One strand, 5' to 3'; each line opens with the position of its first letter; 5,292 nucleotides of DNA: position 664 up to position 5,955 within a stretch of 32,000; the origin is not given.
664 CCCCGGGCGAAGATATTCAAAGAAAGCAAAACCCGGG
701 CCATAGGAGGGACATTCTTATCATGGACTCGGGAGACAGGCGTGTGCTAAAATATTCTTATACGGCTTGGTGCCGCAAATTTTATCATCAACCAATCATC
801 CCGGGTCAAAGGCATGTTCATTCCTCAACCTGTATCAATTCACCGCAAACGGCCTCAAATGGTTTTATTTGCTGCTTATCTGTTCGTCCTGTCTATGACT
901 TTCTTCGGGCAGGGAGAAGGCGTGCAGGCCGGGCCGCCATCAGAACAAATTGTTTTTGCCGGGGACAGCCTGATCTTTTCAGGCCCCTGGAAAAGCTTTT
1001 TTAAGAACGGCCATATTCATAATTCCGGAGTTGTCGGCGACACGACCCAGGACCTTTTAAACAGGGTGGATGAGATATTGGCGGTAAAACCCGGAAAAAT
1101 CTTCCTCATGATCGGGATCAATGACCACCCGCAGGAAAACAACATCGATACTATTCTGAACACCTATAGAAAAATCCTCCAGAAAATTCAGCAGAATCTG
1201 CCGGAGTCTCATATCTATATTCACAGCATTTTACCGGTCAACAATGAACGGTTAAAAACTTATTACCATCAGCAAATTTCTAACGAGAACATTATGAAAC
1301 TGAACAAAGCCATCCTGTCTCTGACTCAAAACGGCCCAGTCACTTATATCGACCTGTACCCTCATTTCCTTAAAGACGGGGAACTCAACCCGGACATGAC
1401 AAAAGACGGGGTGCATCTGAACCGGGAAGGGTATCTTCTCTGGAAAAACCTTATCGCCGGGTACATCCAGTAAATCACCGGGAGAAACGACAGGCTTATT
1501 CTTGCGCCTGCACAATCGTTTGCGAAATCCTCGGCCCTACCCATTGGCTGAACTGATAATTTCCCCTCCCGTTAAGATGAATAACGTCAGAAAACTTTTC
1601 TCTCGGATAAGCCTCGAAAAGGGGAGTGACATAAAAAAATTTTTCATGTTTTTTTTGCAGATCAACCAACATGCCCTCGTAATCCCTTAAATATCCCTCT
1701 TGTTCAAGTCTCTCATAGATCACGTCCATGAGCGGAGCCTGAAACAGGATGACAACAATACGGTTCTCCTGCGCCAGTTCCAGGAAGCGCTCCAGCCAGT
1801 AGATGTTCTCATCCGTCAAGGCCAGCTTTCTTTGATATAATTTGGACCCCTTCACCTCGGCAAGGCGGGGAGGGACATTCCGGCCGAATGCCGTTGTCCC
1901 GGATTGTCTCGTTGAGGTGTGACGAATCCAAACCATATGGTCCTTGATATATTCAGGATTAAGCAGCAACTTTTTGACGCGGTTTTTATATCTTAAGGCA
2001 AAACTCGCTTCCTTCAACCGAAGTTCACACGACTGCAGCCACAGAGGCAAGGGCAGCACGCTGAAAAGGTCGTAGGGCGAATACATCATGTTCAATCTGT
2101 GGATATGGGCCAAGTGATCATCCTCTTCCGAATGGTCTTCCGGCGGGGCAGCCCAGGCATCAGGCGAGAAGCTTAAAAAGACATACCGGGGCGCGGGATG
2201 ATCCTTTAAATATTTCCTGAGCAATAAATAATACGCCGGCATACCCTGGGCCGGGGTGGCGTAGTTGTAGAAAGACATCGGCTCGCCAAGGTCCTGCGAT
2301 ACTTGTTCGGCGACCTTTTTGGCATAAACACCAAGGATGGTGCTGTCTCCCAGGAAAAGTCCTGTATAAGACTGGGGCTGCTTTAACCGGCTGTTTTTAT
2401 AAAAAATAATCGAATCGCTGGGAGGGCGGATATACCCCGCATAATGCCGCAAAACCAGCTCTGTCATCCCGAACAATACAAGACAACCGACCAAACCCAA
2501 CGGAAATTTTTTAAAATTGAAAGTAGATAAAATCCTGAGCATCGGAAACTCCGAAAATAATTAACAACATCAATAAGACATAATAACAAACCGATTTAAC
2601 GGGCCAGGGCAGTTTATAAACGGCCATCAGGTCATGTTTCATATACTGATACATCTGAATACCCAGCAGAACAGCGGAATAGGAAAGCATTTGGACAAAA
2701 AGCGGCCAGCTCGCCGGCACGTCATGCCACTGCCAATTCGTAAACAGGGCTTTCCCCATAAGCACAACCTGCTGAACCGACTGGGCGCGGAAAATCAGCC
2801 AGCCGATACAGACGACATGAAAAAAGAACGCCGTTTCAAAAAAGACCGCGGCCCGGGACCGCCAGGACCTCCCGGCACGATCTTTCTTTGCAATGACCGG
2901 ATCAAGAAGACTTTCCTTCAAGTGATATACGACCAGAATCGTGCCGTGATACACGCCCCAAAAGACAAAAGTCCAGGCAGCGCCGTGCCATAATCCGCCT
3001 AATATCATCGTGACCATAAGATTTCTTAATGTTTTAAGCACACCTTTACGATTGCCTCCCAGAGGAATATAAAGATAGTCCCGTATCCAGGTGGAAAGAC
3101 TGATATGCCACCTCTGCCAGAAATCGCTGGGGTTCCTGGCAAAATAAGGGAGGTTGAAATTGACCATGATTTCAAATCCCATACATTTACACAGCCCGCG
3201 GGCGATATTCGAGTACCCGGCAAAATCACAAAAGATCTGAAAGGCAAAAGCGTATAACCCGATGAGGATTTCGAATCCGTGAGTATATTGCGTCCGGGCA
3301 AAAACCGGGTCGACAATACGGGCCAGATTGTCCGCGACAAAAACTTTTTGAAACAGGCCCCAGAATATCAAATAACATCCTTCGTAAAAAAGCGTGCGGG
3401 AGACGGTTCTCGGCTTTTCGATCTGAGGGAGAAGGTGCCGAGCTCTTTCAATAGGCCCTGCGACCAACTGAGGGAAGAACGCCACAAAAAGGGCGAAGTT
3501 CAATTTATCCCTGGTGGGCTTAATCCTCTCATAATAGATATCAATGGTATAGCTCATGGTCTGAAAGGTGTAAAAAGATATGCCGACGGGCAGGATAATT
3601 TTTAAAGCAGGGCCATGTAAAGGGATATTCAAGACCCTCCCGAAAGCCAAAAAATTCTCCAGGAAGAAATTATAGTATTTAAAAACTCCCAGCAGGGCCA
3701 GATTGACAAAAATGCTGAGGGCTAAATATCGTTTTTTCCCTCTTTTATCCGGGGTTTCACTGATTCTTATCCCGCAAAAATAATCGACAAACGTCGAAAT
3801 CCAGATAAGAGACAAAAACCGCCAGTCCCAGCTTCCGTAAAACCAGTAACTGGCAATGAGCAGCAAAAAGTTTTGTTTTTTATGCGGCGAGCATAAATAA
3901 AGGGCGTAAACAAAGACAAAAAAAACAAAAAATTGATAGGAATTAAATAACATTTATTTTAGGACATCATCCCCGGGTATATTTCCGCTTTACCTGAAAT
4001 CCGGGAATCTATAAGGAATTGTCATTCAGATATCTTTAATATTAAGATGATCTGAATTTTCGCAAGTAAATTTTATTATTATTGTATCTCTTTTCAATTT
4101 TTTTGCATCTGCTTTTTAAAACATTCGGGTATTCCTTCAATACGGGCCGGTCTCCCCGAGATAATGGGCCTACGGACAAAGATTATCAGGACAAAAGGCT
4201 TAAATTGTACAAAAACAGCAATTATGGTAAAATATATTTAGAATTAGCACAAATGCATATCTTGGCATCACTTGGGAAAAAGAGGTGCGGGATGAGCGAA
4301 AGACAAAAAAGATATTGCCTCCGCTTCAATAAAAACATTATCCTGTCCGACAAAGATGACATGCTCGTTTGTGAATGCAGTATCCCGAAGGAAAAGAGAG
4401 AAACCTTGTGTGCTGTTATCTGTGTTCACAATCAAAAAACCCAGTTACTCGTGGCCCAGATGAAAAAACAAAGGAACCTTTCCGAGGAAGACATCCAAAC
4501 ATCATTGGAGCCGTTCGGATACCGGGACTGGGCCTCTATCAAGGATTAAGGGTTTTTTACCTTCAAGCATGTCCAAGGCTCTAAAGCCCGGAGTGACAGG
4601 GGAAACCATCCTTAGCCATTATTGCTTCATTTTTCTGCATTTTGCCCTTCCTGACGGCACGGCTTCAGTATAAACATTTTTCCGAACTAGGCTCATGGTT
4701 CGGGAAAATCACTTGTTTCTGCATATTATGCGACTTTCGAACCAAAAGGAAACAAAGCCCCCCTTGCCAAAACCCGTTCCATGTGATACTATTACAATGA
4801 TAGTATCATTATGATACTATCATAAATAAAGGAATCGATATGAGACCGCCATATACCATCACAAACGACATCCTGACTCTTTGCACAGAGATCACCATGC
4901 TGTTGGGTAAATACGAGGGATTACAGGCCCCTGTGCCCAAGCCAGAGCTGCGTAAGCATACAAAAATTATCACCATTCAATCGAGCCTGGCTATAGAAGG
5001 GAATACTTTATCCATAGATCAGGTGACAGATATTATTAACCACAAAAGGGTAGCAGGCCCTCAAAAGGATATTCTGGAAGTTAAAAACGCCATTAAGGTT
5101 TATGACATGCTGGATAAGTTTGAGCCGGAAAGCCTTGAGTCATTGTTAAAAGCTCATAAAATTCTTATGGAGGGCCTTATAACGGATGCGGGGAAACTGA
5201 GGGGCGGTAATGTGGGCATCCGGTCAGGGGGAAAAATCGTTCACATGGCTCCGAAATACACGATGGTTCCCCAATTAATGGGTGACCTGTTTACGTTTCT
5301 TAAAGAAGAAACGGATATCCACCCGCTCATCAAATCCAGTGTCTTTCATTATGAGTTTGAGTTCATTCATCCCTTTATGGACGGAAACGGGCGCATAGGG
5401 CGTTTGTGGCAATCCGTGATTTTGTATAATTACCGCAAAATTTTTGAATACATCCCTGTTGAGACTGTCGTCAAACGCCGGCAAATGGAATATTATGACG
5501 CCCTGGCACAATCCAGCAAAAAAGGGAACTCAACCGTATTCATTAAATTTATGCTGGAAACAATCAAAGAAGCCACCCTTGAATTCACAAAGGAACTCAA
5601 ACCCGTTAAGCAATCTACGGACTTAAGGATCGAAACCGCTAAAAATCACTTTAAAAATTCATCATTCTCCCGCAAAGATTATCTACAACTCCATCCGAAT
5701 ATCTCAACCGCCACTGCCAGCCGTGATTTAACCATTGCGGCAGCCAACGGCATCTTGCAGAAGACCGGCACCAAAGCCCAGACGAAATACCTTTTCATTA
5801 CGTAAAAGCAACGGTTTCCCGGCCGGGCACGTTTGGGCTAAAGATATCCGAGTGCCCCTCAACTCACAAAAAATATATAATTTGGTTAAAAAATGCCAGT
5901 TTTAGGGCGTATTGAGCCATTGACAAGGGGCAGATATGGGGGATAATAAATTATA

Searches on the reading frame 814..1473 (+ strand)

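Call 70: search_protein_families(library=pfam, proteins=[window:814-1473:+], max_evalue=0.00001)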
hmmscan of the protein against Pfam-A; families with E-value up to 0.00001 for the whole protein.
window:814-1473:+ (219 aa): 2 families
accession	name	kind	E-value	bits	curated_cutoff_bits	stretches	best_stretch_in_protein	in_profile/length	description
PF13472.12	Lipase_GDSL_2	-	1.6e-22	81.3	32.9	1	68-207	36-176/178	GDSL-like Lipase/Acylhydrolase family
PF00657.28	Lipase_GDSL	-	2.1e-10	41.6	23.6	1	64-210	40-204/208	GDSL-like Lipase/Acylhydrolase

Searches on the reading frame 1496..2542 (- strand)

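Call 70: search_protein_families(library=pfam, proteins=[window:1496-2542:-], max_evalue=0.00001)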
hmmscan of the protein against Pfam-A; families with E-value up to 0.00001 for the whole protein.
window:1496-2542:- (348 aa): 1 family
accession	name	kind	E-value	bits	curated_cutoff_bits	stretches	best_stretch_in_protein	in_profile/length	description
PF07611.17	DUF1574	-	2.5e-07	30.8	29.1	0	55-323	59-326/342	Protein of unknown function (DUF1574)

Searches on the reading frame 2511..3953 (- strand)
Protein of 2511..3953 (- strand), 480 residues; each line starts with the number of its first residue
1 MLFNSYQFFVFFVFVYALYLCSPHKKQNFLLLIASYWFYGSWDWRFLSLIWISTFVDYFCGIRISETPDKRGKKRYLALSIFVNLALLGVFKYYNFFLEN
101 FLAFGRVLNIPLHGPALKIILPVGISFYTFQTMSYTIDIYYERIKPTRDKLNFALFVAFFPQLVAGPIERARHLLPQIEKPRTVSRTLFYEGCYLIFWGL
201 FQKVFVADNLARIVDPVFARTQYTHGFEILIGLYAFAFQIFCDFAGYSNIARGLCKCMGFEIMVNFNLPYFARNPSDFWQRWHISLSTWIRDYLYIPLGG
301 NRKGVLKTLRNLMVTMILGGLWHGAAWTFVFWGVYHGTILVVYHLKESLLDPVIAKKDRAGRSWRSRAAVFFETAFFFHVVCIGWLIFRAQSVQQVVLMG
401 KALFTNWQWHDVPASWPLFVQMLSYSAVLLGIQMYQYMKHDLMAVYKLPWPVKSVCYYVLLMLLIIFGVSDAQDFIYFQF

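Call 70: search_protein_families(library=pfam, proteins=[window:2511-3953:-], max_evalue=0.00001)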
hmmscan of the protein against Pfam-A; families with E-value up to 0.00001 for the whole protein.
window:2511-3953:- (480 aa): 1 family
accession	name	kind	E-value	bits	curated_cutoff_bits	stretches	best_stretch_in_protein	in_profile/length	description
PF03062.24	MBOAT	-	1e-24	87.9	27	1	150-342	81-293/337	MBOAT, membrane-bound O-acyltransferase family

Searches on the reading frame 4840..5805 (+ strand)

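Call 70: search_protein_families(library=pfam, proteins=[window:4840-5805:+], max_evalue=0.00001)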
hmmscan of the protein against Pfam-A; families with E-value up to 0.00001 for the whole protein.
window:4840-5805:+ (321 aa): 1 family
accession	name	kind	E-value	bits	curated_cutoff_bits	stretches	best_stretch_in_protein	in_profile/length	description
PF02661.23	Fic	-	1.7e-19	70.9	24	1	98-195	3-93/93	Fic/DOC family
